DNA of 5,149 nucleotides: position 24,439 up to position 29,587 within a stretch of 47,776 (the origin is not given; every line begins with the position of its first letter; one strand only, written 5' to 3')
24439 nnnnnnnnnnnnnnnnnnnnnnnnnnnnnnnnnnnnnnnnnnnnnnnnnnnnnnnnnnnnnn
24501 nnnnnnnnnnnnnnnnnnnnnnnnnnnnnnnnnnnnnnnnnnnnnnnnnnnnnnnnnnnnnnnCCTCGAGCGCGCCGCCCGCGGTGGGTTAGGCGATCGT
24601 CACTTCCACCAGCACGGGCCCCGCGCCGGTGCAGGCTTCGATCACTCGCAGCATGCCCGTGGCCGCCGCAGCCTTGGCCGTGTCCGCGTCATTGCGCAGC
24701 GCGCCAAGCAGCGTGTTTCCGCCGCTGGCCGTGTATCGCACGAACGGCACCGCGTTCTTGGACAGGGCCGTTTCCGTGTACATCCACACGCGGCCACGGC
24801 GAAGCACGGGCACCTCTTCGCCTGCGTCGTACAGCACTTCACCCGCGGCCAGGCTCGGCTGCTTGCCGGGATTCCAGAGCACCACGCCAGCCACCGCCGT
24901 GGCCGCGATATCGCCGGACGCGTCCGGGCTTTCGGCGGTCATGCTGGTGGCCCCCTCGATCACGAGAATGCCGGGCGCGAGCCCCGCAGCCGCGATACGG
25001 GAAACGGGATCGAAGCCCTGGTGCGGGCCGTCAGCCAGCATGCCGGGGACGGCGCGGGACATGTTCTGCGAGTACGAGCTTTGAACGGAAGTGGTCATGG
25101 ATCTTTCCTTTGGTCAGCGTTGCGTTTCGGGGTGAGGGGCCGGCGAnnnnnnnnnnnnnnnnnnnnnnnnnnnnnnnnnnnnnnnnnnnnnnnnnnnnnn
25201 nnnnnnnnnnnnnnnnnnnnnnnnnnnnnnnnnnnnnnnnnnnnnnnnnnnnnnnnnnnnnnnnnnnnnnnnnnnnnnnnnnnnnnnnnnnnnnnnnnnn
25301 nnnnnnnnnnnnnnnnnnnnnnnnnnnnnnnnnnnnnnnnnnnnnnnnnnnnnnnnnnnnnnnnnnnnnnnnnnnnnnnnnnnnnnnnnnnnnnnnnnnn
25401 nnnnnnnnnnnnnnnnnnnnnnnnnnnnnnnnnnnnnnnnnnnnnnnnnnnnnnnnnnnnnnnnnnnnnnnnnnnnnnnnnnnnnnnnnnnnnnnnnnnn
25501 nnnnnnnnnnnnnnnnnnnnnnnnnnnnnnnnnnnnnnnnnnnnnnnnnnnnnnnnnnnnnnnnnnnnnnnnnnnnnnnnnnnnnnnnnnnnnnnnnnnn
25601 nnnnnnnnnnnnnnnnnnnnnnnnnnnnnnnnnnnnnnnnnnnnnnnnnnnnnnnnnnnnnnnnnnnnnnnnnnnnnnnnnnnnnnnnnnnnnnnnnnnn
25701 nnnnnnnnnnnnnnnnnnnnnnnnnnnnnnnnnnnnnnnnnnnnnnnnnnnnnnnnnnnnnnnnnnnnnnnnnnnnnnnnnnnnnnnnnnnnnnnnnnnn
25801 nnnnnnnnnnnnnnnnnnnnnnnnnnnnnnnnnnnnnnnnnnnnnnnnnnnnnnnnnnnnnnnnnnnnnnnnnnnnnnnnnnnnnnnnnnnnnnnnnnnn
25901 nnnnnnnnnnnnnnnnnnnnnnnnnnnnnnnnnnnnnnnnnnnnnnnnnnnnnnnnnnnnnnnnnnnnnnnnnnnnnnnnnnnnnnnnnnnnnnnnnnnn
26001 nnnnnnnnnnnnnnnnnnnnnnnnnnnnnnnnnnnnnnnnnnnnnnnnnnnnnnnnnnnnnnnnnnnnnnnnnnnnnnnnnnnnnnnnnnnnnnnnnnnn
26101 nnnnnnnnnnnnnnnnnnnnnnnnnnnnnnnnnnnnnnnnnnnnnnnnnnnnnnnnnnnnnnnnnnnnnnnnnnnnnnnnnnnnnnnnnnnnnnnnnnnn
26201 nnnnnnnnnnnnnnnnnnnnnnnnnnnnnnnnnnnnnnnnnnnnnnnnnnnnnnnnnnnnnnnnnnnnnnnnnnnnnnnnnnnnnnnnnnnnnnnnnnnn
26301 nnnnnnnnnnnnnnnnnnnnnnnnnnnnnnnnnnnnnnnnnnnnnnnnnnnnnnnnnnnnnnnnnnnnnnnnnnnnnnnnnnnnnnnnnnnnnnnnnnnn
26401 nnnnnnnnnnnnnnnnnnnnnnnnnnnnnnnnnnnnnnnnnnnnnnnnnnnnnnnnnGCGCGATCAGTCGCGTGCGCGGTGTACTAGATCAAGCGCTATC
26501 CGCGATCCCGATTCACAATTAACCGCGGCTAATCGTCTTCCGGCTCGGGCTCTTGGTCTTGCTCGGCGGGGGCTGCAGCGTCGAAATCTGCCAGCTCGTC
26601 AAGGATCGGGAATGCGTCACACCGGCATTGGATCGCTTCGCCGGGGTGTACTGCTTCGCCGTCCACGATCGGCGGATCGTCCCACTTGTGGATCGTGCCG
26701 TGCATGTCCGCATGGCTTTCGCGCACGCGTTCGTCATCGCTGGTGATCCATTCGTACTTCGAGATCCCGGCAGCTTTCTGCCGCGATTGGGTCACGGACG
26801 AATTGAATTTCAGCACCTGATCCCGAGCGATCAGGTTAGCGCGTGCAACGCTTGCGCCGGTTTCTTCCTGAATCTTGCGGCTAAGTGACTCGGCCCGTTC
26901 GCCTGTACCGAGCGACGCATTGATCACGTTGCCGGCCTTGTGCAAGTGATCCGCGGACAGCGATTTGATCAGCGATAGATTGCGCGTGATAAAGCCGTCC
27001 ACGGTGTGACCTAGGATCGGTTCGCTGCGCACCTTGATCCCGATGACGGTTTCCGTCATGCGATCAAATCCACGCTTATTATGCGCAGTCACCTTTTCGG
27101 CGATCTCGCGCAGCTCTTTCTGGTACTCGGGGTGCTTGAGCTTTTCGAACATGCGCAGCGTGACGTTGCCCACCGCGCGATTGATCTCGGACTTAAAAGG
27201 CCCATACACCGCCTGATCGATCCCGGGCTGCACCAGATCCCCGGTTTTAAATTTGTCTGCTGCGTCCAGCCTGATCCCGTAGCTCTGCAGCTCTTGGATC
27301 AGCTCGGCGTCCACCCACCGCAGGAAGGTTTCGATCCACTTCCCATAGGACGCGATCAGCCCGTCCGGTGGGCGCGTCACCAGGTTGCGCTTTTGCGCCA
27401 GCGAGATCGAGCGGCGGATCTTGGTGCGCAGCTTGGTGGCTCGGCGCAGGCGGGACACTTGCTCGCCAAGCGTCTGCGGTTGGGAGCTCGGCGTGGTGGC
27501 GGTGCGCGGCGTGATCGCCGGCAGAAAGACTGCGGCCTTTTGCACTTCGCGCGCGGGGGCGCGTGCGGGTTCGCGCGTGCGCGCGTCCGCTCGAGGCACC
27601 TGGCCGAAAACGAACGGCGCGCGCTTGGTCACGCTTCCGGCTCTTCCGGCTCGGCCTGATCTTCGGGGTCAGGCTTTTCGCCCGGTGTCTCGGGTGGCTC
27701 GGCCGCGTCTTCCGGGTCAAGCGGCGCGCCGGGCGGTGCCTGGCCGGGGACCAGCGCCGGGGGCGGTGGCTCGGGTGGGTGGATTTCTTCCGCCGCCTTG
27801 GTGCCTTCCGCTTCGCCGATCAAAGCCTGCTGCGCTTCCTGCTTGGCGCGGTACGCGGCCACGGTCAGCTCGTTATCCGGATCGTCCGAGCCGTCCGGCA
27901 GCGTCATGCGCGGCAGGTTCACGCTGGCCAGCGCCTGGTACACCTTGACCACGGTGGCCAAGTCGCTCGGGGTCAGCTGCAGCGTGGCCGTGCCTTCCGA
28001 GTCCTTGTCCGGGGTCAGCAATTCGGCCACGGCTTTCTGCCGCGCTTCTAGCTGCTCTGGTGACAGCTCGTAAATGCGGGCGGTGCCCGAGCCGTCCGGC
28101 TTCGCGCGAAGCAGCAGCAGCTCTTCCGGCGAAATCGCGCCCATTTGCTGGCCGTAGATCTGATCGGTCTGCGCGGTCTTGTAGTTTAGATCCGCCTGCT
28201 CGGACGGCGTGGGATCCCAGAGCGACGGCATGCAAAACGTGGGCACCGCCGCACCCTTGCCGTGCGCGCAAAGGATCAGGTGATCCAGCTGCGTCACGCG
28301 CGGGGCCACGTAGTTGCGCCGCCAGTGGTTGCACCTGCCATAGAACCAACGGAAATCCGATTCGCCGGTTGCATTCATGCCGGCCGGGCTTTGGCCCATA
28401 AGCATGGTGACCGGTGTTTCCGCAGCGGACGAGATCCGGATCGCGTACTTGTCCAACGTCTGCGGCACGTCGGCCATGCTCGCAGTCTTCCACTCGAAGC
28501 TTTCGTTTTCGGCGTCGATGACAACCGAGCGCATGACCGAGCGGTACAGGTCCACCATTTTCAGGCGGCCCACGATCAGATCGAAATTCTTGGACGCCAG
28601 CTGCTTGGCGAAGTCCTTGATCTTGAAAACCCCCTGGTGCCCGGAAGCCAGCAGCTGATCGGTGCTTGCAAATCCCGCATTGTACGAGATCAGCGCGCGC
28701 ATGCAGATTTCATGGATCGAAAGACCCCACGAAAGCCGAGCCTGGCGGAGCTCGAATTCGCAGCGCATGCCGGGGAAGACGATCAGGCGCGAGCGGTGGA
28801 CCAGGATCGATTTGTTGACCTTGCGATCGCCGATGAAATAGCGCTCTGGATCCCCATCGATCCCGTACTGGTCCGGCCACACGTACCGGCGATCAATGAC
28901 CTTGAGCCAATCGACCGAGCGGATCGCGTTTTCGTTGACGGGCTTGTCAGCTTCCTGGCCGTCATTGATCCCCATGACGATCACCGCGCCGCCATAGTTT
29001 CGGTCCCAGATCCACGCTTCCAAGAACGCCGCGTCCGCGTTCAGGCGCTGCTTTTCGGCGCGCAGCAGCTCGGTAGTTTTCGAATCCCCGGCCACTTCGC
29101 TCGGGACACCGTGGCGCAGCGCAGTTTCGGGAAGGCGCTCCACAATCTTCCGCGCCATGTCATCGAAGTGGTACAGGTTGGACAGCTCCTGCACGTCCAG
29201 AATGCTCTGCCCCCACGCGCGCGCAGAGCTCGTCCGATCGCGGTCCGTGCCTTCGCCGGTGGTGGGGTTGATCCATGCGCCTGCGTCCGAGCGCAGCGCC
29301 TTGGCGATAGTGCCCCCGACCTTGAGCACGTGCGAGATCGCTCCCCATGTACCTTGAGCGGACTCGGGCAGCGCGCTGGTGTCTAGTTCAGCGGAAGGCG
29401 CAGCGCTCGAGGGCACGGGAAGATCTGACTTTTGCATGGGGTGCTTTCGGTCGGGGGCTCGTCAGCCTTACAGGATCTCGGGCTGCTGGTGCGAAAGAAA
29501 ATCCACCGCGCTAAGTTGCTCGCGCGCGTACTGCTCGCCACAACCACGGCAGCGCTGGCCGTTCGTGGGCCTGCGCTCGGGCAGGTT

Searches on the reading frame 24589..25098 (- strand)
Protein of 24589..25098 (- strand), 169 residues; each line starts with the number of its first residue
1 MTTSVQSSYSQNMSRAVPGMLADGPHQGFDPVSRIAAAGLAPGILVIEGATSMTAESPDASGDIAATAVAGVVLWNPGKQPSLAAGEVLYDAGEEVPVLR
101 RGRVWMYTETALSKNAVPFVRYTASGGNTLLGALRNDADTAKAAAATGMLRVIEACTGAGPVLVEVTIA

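Call 96: search_protein_families(library=pfam, proteins=[window:24589-25098:-], max_evalue=0.01)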
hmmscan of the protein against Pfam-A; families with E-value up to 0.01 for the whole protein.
window:24589-25098:- (169 aa): 2 families
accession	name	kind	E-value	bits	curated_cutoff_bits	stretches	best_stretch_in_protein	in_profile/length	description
PF22758.2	Phage_cement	-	9.9e-19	68.3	27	1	5-167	1-144/146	Structural cement protein (E217 gp24/Pam3 gp6)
PF23982.2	XM1_gp53_minor_capsid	-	1.6e-07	31.7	27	1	8-166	3-152/154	XM1 gp53 minor capsid protein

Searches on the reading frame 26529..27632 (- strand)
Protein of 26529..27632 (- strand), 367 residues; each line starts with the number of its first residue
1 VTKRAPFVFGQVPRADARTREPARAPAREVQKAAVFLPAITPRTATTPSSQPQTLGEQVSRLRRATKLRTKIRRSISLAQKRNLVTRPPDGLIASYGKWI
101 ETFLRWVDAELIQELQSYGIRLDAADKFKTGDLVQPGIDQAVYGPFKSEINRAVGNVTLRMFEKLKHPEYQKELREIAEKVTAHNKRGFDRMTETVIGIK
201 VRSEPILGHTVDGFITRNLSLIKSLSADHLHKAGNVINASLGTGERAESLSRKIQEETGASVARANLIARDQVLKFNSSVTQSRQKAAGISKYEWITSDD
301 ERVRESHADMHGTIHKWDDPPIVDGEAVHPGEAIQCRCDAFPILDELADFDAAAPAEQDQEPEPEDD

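Call 10: search_protein_families(library=phrogs, proteins=[window:26529-27632:-])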
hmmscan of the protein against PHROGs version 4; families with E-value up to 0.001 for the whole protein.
window:26529-27632:- (367 aa): 16 families
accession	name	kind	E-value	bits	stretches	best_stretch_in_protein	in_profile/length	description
phrog_324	-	head and packaging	2.6e-53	183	1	66-346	51-320/624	head morphogenesis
phrog_4529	-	head and packaging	4.3e-37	129.5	1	168-347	103-291/533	minor head protein and DNA pilot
phrog_15127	-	head and packaging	3.3e-27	96.3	1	153-336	49-244/602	head protein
phrog_595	-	head and packaging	1e-21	78.9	1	159-347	121-301/513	head maturation protease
phrog_2468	-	head and packaging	9.6e-17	62.4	1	83-347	30-276/303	head morphogenesis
phrog_6577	-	unknown function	5.8e-13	49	1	217-350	103-236/1066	-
phrog_115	-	head and packaging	7.7e-12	46.2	1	236-358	213-330/665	minor head protein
phrog_2662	-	head and packaging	1.3e-09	38.2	1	224-351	585-716/717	portal protein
phrog_3517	-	head and packaging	7.8e-09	36.3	1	263-358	233-343/371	head morphogenesis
phrog_4728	-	head and packaging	4.2e-06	26.8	1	236-352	191-308/591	head morphogenesis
phrog_758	-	head and packaging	2.2e-05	24.9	1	222-344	167-291/326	head morphogenesis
phrog_29840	-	unknown function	3.3e-05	24.8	1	283-324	19-60/121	-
phrog_859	-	head and packaging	6.1e-05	22.7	1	171-343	104-289/807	portal protein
phrog_19443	-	head and packaging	0.00013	21.6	1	229-346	167-287/579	minor head protein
phrog_2841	-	head and packaging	0.00023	21.3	1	236-347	202-310/525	minor head protein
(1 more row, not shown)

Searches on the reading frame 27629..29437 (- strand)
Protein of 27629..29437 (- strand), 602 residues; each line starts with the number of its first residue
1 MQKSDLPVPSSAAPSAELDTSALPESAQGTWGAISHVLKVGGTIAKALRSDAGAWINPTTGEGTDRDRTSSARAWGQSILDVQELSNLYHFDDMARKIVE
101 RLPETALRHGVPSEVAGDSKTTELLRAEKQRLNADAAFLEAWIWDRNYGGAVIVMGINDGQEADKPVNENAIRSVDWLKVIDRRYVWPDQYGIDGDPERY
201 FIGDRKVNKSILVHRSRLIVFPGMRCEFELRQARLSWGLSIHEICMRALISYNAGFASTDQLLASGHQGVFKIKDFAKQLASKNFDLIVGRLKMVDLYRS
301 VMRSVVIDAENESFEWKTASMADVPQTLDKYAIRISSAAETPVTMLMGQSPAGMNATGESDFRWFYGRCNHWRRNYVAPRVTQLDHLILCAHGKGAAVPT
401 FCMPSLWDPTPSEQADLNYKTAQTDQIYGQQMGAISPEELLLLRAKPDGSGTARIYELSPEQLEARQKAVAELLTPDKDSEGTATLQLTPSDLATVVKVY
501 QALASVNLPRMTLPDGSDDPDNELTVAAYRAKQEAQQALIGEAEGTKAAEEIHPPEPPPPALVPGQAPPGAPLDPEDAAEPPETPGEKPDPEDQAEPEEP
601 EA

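Call 9: search_protein_families(library=pfam, proteins=[window:27629-29437:-])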
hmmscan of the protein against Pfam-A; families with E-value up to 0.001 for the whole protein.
window:27629-29437:- (602 aa): 1 family
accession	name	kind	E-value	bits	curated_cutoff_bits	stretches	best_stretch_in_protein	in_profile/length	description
PF06381.16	Phage_portal_3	-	5.7e-58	196.8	33.8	1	84-427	2-357/357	Phage portal protein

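Call 11: search_dna_similar(query=window:27629-29437:-, collection=phages, mode=protein, max_rows=30)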
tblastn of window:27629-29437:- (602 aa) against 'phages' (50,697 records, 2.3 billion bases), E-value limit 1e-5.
Records with a match: 1834; places in all: 1835; records where one place covers at least 80% of the query: 0.
Best place of each record, by identity: <60% 1834.
By first word of the organism name: Klebsiella 471; Escherichia 334; Pseudomonas 303; Vibrio 266; Acinetobacter 91; Shigella 33; Erwinia 27; Salmonella 27; Yersinia 26; Aeromonas 25; and 51 more.
By host as written in the record: - 381; Klebsiella pneumoniae 210; Pseudomonas aeruginosa 118; Escherichia coli 98; Pseudomonas aeruginosa PAO1 85; Acinetobacter baumannii 44; Escherichia coli DSM 12242 43; Escherichia coli K-12 MG1655 35; and 381 more.
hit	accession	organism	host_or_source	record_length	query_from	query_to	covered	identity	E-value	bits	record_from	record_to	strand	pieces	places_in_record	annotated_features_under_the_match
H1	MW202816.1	Caudoviricetes sp.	Manatee Spring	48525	45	428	64%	30.4%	5e-50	192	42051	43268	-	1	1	hypothetical protein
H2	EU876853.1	Iodobacter phage PhiPLPE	Iodobacter sp. CdM7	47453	34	440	68%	28.7%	8e-22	106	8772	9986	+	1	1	gp19 putative portal protein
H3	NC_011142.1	Iodobacter phage PhiPLPE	Iodobacter sp. CdM7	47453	34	440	68%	28.7%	8e-22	106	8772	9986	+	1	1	portal protein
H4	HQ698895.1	Synechococcus phage S-CBS4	Synechococcus sp. CB0101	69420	37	440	67%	28.3%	7e-38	156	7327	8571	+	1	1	portal protein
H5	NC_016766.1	Synechococcus phage S-CBS4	Synechococcus sp. CB0101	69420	37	440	67%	28.3%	7e-38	156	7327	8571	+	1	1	portal protein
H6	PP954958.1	Klebsiella phage KpTRp1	Klebsiella pneumoniae K2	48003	52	483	72%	26.0%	1e-21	106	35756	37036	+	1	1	hypothetical protein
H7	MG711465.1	Faecalibacterium phage FP_Brigit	Faecalibacterium prausnitzii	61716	54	440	64%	28.6%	3e-38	157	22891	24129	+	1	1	portal protein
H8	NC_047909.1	Faecalibacterium phage FP_Brigit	Faecalibacterium prausnitzii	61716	54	440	64%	28.6%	3e-38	157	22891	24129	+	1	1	portal protein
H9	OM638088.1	Stenotrophomonas phage CUB19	Stenotrophomonas maltophilia STM-19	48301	57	427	62%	29.7%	1e-35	149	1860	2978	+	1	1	portal protein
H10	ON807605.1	Phage vB_KsaM-C1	-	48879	56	487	72%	25.0%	5e-19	98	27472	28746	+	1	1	portal protein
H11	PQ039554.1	Enterobacter phage vB_Ecl_MII_003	Enterobacter cloacae (BPA MR E3)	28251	24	439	69%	25.9%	2e-26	120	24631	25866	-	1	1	hypothetical protein | terminase large subunit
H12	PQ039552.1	Enterobacter phage vB_Ecl_MII_001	Enterobacter cloacae ATCC 50398 MR2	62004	24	439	69%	25.9%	2e-26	120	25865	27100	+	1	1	hypothetical protein | terminase large subunit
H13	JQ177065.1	Pectobacterium phage ZF40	Pectobacterium carotovorum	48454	39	440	67%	26.6%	1e-18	96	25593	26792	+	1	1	putative portal protein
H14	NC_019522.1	Pectobacterium phage ZF40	Pectobacterium carotovorum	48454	39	440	67%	26.6%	1e-18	96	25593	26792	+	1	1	portal protein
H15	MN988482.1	Rhizobium phage RHph_Y17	Rhizobium phaseoli R630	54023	83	440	59%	29.7%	2e-30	133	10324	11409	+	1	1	putative portal protein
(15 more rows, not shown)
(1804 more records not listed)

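Call 89: get_annotated_region(hit=H4, flank=20000)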
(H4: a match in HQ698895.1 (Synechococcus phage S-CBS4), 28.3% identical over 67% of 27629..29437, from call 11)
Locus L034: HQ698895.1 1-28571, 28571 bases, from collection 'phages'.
description: Synechococcus phage S-CBS4, complete genome.
organism: Synechococcus phage S-CBS4 (NCBI taxid 756275)
taxonomy: Viruses; Duplodnaviria; Heunggongvirae; Uroviricota; Caudoviricetes
host: Synechococcus sp. CB0101; source: -; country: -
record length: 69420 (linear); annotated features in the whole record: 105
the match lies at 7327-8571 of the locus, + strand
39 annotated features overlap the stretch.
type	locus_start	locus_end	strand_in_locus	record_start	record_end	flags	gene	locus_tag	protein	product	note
CDS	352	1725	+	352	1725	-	rnr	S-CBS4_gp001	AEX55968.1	ribonucleotide reductase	-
CDS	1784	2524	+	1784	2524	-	-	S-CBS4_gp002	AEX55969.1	hypothetical protein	-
CDS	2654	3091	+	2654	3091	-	-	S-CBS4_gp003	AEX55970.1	endonuclease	-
CDS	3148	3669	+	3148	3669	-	-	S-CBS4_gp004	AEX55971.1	phosphohydrolase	-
CDS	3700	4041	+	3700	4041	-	-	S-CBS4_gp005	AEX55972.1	hypothetical protein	-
CDS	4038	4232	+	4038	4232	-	rnf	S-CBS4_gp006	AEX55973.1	nitrogen fixation protein-like protein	Rnf-Nqr; similar to Rhodobacter-specific nitrogen fixation protein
CDS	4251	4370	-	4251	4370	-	-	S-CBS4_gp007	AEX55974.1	hypothetical protein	-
CDS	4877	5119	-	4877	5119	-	-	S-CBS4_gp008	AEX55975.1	hypothetical protein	-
CDS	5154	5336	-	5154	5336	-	-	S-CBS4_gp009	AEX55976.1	hypothetical protein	-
CDS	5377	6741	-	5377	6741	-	terL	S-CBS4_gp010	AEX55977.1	terminase large subunit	-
CDS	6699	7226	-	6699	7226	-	-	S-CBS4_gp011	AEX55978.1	hypothetical protein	-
CDS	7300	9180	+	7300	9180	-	-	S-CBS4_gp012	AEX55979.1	portal protein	-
CDS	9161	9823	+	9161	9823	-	-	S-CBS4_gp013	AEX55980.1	hypothetical protein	-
CDS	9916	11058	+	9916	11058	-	-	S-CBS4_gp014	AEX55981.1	glycosyl transferase group I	-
CDS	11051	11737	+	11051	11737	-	-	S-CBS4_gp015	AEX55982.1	hypothetical protein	-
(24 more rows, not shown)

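Call 90: get_annotated_region(hit=H15, flank=20000)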
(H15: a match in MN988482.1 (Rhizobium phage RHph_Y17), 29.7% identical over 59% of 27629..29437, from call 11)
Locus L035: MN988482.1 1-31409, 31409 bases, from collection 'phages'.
description: Rhizobium phage RHph_Y17, complete genome.
organism: Rhizobium phage RHph_Y17 (NCBI taxid 2509771)
taxonomy: Viruses; Duplodnaviria; Heunggongvirae; Uroviricota; Caudoviricetes; Kleczkowskavirus; Kleczkowskavirus RHEph4
host: Rhizobium phaseoli R630; source: agricultural lands; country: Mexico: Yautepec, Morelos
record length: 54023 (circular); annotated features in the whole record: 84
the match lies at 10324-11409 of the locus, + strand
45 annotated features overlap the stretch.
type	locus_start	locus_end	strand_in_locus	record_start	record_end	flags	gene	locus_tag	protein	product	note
CDS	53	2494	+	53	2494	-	-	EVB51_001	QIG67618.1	DNA primase protein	-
CDS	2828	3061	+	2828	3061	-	-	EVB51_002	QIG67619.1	hypothetical protein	-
CDS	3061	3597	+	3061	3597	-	-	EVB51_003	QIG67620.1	VRR-NUC endonuclease domain-containing protein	GO_function: GO:0016788 - hydrolase activity, acting on ester bonds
CDS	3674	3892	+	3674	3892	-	-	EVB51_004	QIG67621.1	hypothetical protein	-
CDS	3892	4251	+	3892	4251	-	-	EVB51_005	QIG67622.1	hypothetical protein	-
CDS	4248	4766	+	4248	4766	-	-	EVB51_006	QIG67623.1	hypothetical protein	-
CDS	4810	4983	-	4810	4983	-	-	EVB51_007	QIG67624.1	hypothetical protein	-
CDS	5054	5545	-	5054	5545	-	-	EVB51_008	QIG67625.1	hypothetical protein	-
CDS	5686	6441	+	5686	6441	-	-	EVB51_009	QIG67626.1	hypothetical protein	-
CDS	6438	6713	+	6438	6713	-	-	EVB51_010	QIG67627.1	hypothetical protein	-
CDS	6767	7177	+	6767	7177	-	-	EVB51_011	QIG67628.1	hypothetical protein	-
CDS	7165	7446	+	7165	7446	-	-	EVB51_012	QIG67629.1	hypothetical protein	-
CDS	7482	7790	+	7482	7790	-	-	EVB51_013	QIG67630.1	hypothetical protein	-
CDS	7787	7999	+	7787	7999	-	-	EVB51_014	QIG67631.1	hypothetical protein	-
CDS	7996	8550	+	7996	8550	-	-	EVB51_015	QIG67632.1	ribonuclease H protein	GO_function: GO:0003676 - nucleic acid binding; GO_function: GO:0004523 - ribonuclease H activity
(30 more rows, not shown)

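Call 91: get_annotated_region(hit=H9, flank=20000)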
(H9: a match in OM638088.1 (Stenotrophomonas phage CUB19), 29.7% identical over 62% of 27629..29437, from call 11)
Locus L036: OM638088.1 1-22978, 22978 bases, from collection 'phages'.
description: Stenotrophomonas phage CUB19, complete genome.
organism: Stenotrophomonas phage CUB19 (NCBI taxid 2976424)
taxonomy: Viruses; Duplodnaviria; Heunggongvirae; Uroviricota; Caudoviricetes
host: Stenotrophomonas maltophilia STM-19; source: Hospital sewage Charite Berlin; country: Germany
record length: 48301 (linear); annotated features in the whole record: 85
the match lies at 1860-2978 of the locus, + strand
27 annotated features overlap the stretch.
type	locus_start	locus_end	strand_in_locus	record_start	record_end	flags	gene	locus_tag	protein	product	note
CDS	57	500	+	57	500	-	-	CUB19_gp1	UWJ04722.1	terminase small subunit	-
CDS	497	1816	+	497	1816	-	-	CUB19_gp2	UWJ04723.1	terminase protein large subunit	-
CDS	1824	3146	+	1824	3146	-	-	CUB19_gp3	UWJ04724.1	portal protein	-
CDS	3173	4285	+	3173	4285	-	-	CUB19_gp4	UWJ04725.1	hypothetical protein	-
CDS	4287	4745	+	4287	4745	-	-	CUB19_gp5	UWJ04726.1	structural protein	-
CDS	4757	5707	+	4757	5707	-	-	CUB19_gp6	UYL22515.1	hypothetical protein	-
CDS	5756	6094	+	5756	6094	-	-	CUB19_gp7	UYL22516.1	hypothetical protein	-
CDS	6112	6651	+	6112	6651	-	-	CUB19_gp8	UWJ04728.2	hypothetical protein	-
CDS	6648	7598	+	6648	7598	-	-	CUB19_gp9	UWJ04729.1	capsid assembly protein F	-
CDS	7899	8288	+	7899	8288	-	-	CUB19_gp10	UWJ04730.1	hypothetical protein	-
CDS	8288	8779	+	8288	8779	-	-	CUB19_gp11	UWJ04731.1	hypothetical protein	-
CDS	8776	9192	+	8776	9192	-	-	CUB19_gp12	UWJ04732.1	tail protein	-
CDS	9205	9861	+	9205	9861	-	-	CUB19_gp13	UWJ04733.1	tail protein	-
CDS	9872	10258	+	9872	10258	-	-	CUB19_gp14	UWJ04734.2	tail assembly chaperone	-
CDS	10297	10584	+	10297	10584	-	-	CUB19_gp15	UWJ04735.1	hypothetical protein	-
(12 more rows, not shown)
